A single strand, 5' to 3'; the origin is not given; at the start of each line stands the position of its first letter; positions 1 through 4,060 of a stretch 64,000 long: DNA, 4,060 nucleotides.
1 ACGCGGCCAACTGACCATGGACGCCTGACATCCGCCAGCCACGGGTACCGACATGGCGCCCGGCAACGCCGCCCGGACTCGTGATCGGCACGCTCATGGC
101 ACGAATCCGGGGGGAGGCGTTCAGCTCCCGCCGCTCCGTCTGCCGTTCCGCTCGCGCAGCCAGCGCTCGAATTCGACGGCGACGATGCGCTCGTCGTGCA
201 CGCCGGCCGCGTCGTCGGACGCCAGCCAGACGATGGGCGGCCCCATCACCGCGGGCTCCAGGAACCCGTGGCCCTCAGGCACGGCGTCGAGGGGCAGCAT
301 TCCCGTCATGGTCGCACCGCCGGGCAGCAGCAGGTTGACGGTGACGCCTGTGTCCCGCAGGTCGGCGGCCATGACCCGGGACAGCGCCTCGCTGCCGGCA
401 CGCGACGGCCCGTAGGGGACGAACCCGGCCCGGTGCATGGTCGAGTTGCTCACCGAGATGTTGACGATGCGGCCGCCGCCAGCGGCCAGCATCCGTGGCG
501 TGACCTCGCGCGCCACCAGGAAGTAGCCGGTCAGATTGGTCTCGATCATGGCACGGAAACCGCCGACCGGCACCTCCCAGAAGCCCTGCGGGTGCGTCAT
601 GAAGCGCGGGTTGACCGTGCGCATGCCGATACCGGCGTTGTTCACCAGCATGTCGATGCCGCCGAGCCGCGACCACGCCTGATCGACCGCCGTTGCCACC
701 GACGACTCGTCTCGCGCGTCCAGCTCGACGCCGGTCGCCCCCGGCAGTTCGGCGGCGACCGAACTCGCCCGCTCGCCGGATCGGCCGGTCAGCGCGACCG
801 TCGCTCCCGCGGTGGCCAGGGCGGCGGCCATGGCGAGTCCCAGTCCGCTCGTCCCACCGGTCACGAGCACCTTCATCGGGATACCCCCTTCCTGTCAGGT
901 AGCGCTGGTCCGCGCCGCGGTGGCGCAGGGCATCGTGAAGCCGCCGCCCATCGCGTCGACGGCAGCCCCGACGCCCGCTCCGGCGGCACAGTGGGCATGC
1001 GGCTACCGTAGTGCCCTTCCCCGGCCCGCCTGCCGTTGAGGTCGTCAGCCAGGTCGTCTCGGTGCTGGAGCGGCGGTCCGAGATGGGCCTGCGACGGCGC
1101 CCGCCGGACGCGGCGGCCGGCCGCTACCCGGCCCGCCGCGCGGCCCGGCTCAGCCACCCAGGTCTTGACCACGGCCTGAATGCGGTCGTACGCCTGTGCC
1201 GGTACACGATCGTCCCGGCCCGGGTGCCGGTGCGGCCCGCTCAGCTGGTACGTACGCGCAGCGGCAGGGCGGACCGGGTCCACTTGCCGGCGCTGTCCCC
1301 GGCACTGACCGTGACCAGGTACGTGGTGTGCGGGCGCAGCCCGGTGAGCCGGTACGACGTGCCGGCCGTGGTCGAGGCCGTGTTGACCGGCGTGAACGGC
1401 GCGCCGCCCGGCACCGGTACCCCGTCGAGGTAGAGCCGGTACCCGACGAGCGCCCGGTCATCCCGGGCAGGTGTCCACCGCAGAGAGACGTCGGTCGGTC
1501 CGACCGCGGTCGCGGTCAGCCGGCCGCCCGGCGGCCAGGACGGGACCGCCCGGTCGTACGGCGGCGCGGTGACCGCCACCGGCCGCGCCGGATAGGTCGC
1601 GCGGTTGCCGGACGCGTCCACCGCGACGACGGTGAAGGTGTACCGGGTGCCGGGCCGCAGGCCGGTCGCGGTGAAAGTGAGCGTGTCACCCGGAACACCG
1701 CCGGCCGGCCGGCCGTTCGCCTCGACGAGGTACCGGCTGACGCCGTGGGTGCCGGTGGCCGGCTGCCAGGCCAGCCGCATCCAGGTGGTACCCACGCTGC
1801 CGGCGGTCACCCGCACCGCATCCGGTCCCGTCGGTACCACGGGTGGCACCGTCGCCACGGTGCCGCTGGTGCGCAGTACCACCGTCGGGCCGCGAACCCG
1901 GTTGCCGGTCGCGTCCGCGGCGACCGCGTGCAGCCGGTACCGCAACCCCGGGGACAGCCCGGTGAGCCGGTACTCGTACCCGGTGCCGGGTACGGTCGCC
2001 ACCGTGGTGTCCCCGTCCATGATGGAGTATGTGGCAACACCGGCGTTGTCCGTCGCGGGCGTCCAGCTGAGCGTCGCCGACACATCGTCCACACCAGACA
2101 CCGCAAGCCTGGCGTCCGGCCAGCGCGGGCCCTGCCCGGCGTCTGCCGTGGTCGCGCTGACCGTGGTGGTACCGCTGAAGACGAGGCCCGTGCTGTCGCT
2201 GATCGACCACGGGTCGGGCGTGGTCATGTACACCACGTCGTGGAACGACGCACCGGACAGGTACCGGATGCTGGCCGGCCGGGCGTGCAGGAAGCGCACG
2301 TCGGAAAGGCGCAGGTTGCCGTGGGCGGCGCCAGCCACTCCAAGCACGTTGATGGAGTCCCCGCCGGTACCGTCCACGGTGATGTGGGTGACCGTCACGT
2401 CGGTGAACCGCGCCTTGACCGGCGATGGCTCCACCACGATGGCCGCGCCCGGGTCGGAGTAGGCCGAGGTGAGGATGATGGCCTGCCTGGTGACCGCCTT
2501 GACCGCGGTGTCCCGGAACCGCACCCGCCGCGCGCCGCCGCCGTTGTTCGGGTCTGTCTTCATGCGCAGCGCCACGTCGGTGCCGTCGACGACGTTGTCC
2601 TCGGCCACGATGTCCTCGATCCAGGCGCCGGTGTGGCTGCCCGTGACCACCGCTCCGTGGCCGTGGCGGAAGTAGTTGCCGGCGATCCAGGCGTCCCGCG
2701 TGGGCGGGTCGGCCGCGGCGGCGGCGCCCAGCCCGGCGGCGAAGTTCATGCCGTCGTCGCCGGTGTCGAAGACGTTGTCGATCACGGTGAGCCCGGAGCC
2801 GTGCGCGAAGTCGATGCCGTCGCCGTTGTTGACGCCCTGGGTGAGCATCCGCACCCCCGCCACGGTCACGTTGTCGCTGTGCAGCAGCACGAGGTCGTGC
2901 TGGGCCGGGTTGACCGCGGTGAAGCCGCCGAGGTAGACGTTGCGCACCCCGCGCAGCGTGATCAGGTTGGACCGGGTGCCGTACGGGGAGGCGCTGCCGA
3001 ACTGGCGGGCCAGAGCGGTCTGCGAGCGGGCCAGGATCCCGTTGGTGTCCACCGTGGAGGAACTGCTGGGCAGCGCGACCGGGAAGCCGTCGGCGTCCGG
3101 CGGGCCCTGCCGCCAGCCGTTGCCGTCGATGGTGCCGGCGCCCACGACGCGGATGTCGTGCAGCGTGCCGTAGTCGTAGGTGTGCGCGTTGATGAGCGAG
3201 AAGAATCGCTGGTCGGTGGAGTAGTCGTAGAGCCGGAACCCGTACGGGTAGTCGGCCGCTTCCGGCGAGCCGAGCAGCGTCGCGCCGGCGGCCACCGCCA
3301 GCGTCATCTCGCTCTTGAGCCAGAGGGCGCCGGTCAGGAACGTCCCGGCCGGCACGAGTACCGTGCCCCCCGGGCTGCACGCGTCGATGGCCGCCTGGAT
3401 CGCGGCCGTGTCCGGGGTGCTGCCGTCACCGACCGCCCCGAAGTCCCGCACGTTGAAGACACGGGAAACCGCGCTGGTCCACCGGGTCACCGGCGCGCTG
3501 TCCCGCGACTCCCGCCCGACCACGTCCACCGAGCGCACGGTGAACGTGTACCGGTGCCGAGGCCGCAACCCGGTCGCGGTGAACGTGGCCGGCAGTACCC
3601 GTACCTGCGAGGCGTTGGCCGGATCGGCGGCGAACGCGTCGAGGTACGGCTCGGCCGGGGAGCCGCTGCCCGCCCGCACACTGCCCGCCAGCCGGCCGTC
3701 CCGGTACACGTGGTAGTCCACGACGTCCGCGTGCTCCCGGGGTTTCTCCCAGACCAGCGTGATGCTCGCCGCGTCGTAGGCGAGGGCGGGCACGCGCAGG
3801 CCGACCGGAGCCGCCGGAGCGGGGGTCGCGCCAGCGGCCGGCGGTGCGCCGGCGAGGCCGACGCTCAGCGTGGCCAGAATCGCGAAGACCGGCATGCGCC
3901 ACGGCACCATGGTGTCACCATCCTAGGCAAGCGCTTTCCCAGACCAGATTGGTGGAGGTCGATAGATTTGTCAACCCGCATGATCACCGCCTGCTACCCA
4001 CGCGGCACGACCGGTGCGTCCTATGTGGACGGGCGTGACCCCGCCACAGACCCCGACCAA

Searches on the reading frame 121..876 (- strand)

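Call 74: search_protein_families(library=pfam, proteins=[window:121-876:-], max_evalue=0.001)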
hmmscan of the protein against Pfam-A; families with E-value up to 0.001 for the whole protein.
window:121-876:- (251 aa): 5 families
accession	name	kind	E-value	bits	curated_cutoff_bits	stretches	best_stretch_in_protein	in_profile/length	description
PF00106.31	adh_short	-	3.6e-46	157.5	26.6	1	3-193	3-186/195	short chain dehydrogenase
PF13561.12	adh_short_C2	-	3.2e-35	122.2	27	1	10-193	6-180/236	Enoyl-(Acyl carrier protein) reductase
PF08659.16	KR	-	3.3e-06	27.6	22.6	1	3-84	3-92/180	KR domain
PF13460.12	NAD_binding_10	-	2.4e-05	24.7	27.2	1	7-189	1-147/184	NAD(P)H-binding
PF01370.27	Epimerase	-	0.00024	21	20.9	1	3-112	1-100/240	NAD dependent epimerase/dehydratase family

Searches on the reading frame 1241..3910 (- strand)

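Call 74: search_protein_families(library=pfam, proteins=[window:1241-3910:-], max_evalue=0.001)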
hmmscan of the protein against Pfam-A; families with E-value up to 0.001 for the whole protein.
window:1241-3910:- (889 aa): 9 families
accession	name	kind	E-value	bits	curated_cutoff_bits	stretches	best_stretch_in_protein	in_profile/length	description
PF00041.27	fn3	-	6.5e-37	126.1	25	4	701-770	6-75/84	Fibronectin type III domain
PF00295.23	Glyco_hydro_28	-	2.8e-19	69.8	22.9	1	313-539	90-305/324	Glycosyl hydrolases family 28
PF12708.12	Pect-lyase_RHGA_epim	-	1.5e-15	58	27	1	152-193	2-46/213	Rhamnogalacturonase A/epimerase, pectate lyase-like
PF16656.11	Pur_ac_phosph_N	-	6.8e-14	52.6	30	1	793-878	1-86/93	Purple acid Phosphatase, N-terminal domain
PF25059.1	FN3_DSCAM-DSCAML_C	-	1.6e-06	28.8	39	0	847-877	41-71/89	DSCAM/DSCAML C-terminal Fn3-like domain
PF13205.12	Big_5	-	3.4e-05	25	23.6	0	715-770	33-94/105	Bacterial Ig-like domain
PF19743.5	ASTN1_2_fn3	-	0.00014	22.6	24.3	0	733-771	75-114/123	ASTN1/2 Fn3 domain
PF21470.2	BppU-like_C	-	0.0002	21.8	27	0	814-854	18-57/59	Minor structural protein 5-like, C-terminal domain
PF25788.1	Ig_Rha78A_N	-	0.00065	20.4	27.4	0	113-142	69-98/105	Rha78A-like, N-terminal immunoglobulin domain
